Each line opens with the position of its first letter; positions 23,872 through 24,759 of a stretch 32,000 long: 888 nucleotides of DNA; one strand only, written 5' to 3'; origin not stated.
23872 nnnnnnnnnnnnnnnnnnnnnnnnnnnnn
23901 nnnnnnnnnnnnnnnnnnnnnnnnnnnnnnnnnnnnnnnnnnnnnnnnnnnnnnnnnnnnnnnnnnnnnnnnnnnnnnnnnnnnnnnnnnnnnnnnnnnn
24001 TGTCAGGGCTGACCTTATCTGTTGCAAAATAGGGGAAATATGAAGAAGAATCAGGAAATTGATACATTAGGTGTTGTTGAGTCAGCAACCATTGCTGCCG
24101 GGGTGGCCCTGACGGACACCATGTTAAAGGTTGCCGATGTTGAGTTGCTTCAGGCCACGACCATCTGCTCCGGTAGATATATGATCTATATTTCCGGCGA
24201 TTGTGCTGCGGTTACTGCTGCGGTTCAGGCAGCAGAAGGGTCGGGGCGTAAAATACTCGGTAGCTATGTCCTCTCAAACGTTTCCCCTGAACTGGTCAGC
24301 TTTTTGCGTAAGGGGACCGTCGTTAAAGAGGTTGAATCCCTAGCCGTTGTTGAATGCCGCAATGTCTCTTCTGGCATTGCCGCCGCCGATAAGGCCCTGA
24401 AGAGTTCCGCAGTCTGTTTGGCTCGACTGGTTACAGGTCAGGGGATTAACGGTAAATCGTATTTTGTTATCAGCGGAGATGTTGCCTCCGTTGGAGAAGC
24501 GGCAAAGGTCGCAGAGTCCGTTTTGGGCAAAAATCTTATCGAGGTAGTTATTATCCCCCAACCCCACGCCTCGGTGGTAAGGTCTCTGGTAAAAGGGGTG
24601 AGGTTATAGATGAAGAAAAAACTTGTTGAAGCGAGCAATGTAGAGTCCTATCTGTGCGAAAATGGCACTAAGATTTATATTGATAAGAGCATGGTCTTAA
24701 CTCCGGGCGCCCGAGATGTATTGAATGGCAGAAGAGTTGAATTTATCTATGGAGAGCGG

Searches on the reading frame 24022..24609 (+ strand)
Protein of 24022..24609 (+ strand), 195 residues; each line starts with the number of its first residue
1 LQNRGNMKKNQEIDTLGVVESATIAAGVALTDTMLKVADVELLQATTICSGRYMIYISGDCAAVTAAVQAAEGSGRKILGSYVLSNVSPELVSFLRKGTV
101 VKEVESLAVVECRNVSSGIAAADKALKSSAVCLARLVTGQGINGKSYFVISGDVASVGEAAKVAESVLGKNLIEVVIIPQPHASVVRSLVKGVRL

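Call 4: search_protein_families(library=pfam, proteins=[window:24022-24609:+])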
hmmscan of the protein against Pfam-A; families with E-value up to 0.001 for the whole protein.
window:24022-24609:+ (195 aa): 1 family
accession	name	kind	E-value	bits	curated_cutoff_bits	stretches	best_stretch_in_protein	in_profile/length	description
PF00936.24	BMC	-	2.9e-35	120.5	24.5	2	16-86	2-74/75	BMC domain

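Call 8: search_protein_families(library=ncbifam, proteins=[window:24022-24609:+])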
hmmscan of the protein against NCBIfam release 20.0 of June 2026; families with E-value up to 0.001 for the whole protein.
window:24022-24609:+ (195 aa): 7 families
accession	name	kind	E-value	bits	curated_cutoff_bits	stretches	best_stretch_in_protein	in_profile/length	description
TIGR02526.1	eut_PduT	equivalog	1.8e-38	132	250.3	1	15-188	4-181/182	ethanolamine utilization microcompartment shell protein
NF012018.0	PRK15474.1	equivalog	2e-09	37.6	133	1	14-87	2-74/97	ethanolamine utilization microcompartment protein EutM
NF053792.1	beta_CO2some_O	equivalog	2.1e-08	33.9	270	1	14-189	7-196/205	beta-carboxysome assembly protein CcmO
NF012010.0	PRK15466.1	equivalog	2.6e-08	34.1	218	1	13-73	2-62/166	ethanolamine utilization microcompartment protein EutK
TIGR04501.1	microcomp_PduB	equivalog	6.4e-08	32.4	310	1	15-82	141-213/225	microcompartment protein PduB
NF053791.1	BMC_CsoS1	equivalog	9.1e-08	32.3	166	1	15-74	8-67/93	alpha-carboxysome major shell protein CsoS1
NF011944.0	PRK15415.1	equivalog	9.3e-08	31.7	173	1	15-82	185-257/269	propanediol utilization microcompartment protein PduB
